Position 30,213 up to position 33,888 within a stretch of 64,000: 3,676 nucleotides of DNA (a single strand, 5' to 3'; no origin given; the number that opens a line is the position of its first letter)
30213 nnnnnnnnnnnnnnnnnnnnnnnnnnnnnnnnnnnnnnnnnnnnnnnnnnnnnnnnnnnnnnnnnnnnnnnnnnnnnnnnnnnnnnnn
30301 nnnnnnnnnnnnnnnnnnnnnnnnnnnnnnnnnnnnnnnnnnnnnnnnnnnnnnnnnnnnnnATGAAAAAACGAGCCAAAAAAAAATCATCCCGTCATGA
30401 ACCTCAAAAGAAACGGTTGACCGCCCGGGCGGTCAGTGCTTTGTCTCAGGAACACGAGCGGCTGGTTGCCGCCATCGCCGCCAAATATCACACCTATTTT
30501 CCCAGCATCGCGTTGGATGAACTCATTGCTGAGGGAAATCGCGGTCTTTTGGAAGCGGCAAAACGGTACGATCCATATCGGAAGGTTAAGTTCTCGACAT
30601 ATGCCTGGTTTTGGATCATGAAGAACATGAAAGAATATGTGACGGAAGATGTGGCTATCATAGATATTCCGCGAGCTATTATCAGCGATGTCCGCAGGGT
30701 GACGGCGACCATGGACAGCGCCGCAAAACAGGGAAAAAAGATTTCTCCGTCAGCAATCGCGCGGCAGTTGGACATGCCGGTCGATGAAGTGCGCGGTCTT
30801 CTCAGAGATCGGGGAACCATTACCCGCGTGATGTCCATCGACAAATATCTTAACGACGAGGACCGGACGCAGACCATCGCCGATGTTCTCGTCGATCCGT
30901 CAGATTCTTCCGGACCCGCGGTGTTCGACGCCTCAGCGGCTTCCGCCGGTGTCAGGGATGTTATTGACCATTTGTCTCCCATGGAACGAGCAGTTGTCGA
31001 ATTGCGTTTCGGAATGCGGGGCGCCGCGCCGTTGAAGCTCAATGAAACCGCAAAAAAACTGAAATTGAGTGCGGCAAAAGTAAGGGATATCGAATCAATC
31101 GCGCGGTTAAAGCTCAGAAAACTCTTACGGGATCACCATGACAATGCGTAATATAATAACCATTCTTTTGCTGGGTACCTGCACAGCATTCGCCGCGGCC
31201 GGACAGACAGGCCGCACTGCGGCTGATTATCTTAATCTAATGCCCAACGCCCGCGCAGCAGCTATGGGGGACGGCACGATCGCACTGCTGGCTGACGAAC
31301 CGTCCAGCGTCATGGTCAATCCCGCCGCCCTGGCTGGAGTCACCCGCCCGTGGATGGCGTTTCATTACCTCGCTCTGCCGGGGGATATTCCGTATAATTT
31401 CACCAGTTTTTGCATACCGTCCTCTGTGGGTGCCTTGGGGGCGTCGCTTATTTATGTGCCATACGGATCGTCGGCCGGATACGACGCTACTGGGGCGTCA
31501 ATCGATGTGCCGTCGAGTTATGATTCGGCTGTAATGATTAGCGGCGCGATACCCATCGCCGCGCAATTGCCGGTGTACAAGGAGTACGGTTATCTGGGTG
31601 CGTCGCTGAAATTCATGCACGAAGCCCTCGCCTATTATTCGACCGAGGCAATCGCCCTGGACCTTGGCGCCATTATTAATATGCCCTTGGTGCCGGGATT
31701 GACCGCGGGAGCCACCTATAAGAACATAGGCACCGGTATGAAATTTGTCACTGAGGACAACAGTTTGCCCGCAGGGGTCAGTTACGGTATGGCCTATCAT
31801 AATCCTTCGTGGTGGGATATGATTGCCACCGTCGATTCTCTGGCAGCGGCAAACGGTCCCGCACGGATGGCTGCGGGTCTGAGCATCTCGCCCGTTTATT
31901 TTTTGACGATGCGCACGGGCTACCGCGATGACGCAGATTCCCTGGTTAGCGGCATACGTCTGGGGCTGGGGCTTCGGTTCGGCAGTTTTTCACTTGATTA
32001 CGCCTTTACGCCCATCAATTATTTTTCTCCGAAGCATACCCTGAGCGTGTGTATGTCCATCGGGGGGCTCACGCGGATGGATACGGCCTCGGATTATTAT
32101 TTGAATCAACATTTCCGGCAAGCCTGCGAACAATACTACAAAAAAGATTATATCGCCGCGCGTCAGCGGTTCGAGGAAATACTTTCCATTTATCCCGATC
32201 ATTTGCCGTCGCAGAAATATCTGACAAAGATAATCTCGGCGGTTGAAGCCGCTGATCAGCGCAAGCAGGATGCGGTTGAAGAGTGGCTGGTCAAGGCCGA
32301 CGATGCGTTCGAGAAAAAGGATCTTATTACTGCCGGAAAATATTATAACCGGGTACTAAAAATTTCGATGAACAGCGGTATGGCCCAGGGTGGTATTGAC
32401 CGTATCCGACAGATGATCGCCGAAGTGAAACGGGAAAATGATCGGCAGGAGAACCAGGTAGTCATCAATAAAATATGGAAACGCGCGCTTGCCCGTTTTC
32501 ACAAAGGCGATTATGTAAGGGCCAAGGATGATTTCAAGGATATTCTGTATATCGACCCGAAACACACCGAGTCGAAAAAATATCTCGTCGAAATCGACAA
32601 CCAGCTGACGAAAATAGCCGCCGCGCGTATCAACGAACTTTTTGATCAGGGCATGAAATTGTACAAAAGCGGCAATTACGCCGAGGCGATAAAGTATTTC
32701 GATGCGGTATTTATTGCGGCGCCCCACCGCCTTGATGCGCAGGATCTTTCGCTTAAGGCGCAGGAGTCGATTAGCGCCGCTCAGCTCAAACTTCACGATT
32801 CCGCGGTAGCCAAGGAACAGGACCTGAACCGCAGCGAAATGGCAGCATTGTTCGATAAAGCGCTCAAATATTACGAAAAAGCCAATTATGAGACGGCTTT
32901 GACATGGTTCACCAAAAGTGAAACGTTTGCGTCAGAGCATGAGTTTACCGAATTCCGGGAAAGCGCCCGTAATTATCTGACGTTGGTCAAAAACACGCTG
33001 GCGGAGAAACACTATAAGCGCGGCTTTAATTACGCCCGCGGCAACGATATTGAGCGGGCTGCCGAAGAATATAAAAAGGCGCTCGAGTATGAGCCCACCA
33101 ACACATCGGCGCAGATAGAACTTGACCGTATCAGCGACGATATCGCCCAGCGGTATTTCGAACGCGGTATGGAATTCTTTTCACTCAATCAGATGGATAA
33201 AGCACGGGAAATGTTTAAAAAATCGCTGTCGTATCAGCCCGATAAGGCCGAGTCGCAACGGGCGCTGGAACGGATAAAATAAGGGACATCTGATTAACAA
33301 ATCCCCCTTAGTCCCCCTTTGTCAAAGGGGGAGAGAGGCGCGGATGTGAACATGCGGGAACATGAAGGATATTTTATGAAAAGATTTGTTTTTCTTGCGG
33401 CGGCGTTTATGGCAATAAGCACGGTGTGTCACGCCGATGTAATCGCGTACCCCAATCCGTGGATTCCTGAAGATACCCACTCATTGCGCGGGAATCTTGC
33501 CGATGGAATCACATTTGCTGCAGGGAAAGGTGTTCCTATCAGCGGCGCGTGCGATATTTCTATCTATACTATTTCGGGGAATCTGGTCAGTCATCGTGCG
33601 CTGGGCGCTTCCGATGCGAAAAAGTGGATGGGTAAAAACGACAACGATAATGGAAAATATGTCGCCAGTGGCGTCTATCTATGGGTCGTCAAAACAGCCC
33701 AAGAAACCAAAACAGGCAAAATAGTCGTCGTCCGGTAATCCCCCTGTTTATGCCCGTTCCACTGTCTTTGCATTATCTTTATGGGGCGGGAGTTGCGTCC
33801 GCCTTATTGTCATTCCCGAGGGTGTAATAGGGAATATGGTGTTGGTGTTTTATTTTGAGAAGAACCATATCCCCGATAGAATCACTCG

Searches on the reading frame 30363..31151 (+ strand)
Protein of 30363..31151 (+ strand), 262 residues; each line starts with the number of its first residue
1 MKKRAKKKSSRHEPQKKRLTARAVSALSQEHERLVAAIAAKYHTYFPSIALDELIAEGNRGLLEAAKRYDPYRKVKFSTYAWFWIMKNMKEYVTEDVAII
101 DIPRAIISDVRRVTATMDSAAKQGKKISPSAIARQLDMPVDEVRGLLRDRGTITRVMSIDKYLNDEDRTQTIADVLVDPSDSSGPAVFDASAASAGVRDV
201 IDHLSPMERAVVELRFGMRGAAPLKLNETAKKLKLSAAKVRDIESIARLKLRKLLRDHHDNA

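Call 4: search_protein_families(library=pfam, proteins=[window:30363-31151:+], max_evalue=0.01)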
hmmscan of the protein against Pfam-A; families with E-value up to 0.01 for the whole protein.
window:30363-31151:+ (262 aa): 4 families
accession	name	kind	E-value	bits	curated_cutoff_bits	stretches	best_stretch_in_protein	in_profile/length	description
PF04542.20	Sigma70_r2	-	6.5e-11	42.3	24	1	29-93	3-65/71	Sigma-70 region 2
PF04545.22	Sigma70_r4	-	1.3e-09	37.8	24.1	1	201-253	2-50/50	Sigma-70, region 4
PF21531.3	Rv2175c_wHTH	-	0.0034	17.8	27.1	0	131-150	20-39/57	DNA-binding protein Rv2175c, wHTH domain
PF04539.22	Sigma70_r3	-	0.0056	17.2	25.3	0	121-181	15-76/78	Sigma-70 region 3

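Call 77: search_protein_families(library=ncbifam, proteins=[window:30363-31151:+], max_evalue=0.00001)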
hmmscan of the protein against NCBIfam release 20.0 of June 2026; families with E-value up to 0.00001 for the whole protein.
window:30363-31151:+ (262 aa): 40 families (the best 25 are shown)
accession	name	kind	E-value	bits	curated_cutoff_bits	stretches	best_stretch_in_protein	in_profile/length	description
TIGR02997.1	Sig70-cyanoRpoD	subfamily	2.8e-35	122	384.5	1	15-252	67-298/298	RNA polymerase sigma factor, RpoD/SigA family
TIGR02394.1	rpoS_proteo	equivalog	9.3e-35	120.5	378.7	1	29-257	53-276/285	RNA polymerase sigma factor RpoS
NF004207.0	PRK05657.1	equivalog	2.3e-34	119.2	394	1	30-257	97-319/329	RNA polymerase sigma factor RpoS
NF041931.2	MzaA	equivalog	3.4e-32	112.2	800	1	17-256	470-706/726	MZA anti-phage system associated sigma-70 family RNA polymerase sigma factor MzaA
TIGR02393.1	RpoD_Cterm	equivalog_domain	3.9e-31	108.5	354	1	26-256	4-229/238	RNA polymerase sigma factor RpoD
NF005693.0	PRK07500.1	equivalog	1.8e-27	96.3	315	1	20-260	38-282/289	RNA polymerase factor sigma-32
TIGR02392.1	rpoH_proteo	equivalog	1.3e-26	93.9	323.1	1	21-255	34-268/270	RNA polymerase sigma factor RpoH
NF004615.0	PRK05949.1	subfamily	1.9e-26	92.7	530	1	21-253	90-316/327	RNA polymerase sigma factor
NF005785.0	PRK07598.1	equivalog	2.7e-26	92.4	554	1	20-256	173-403/415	RNA polymerase sigma factor SigC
NF005143.0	PRK06596.1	subfamily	1.4e-25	90.3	241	1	21-257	47-283/285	RNA polymerase factor sigma-32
NF005920.0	PRK07921.1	subfamily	2.2e-25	89.4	464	1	23-255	91-318/328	RNA polymerase sigma factor SigB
NF004208.0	PRK05658.1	equivalog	5.7e-25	88.4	555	1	18-253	388-618/631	RNA polymerase sigma factor RpoD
NF005642.0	PRK07405.1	subfamily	6.9e-25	87.9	524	1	28-254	88-308/318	RNA polymerase sigma factor SigD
NF006666.0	PRK09210.1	equivalog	3.3e-24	85.9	572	1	23-256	133-361/370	RNA polymerase sigma factor RpoD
TIGR02479.1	FliA_WhiG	subfamily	6.7e-24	84.9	189.6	1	29-255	3-223/224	FliA/WhiG family RNA polymerase sigma factor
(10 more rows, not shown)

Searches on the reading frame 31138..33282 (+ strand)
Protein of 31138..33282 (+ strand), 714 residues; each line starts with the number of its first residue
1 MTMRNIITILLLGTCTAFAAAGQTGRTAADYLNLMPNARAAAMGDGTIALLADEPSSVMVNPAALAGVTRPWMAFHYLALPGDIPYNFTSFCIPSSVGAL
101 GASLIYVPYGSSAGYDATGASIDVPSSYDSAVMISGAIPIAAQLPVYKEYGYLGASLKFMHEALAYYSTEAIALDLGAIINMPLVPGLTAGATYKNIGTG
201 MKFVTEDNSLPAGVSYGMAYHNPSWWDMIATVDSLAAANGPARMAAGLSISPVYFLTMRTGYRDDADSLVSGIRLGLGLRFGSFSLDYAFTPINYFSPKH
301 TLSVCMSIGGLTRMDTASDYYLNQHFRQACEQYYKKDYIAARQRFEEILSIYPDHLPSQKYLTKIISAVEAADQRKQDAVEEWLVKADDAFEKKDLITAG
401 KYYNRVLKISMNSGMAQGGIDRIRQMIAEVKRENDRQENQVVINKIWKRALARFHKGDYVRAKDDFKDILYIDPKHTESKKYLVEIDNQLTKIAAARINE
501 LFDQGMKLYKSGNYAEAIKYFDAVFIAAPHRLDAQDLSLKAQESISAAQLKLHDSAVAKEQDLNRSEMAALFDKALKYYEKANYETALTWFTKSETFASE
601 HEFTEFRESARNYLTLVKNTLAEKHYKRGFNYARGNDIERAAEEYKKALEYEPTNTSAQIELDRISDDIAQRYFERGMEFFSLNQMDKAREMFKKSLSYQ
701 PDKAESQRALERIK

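Call 4: search_protein_families(library=pfam, proteins=[window:31138-33282:+], max_evalue=0.01)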
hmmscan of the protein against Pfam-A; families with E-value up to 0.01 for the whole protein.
window:31138-33282:+ (714 aa): 15 families
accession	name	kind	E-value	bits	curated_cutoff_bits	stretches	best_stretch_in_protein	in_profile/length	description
PF07719.23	TPR_2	-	2.1e-24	84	27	2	622-655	1-34/34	Tetratricopeptide repeat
PF00515.34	TPR_1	-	4.6e-13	48.8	27.8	1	671-702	2-33/34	Tetratricopeptide repeat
PF13181.12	TPR_8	-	1.7e-10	40.6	25.7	1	670-702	1-33/34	Tetratricopeptide repeat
PF14559.12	TPR_19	-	3.5e-10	40.5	25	0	636-662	5-31/68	Tetratricopeptide repeat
PF13371.12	TPR_9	-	6.6e-10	39.3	35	0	488-535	19-66/73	Tetratricopeptide repeat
PF13414.12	TPR_11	-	2.9e-07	30.5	26.8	0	632-658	4-30/42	TPR repeat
PF13174.12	TPR_6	-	1e-06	29.4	26.3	0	626-654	4-32/33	Tetratricopeptide repeat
PF13424.12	TPR_12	-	9.5e-06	26.2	30.1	0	508-559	13-65/77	Tetratricopeptide repeat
PF13432.12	TPR_16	-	1.1e-05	26.1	32.7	0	503-534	2-33/65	Tetratricopeptide repeat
PF13428.12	TPR_14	-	4.3e-05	24.2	23.5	0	508-534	11-37/44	Tetratricopeptide repeat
PF08631.16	SPO22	-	0.00026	21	27.5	0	489-522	236-270/274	Meiosis protein SPO22/ZIP4 like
PF13525.12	YfiO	-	0.0015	18.8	25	0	322-368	5-51/203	Outer membrane lipoprotein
PF14853.12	Fis1_TPR_C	-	0.0021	18.7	25.3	0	509-538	12-41/53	Fis1 C-terminal tetratricopeptide repeat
PF10579.15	Rapsyn_N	-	0.0067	16.9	23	0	667-705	3-41/80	Rapsyn N-terminal myristoylation and linker region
PF24575.1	TPR_Slam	-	0.0082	17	35.2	0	502-530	51-79/104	Surface lipoprotein assembly modifier, N-terminal TPR repeats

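Call 77: search_protein_families(library=ncbifam, proteins=[window:31138-33282:+], max_evalue=0.00001)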
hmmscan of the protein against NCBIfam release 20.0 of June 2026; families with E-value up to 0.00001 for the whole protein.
window:31138-33282:+ (714 aa): 7 families
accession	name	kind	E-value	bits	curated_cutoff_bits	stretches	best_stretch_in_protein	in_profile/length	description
NF033711.1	T9SS_PorQ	equivalog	5.8e-25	88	220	1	5-220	2-211/335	type IX secretion system protein PorQ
NF033709.1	PorV_fam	subfamily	4e-24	85.8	90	1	27-302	2-320/326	PorV/PorQ family protein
NF047507.1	TPR_BatC_Lepto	exception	3e-10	40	175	0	622-662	96-136/214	TPR repeat-containing protein BatC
NF033710.1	T9SS_OM_PorV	equivalog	2.7e-08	33.4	250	1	23-221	20-230/367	type IX secretion system outer membrane channel protein PorV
TIGR02917.1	PEP_TPR_lipo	equivalog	4.5e-08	31.4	312.2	0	446-497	468-519/899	XrtA/PEP-CTERM system TPR-repeat protein PrsT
TIGR02552.1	LcrH_SycD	equivalog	5.2e-08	32.7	104.8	0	489-530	9-50/136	SycD/LcrH family type III secretion system chaperone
TIGR03302.1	OM_YfiO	subfamily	3.9e-06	26.5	81.4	0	332-378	175-222/239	outer membrane protein assembly factor BamD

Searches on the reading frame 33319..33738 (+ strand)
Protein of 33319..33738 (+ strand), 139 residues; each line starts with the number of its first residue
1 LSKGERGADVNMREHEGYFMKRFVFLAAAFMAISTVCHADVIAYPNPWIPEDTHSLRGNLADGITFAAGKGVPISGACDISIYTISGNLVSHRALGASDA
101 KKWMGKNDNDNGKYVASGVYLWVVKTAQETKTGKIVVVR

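Call 77: search_protein_families(library=ncbifam, proteins=[window:33319-33738:+], max_evalue=0.00001)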
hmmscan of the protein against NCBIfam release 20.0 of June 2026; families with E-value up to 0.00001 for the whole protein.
window:33319-33738:+ (139 aa): 1 family
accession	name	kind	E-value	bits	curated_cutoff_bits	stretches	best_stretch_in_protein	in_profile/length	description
NF052228.1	T9SS_PorZ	equivalog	5.7e-08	31.6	260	1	36-139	670-757/757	type IX secretion system anionic LPS delivery protein PorZ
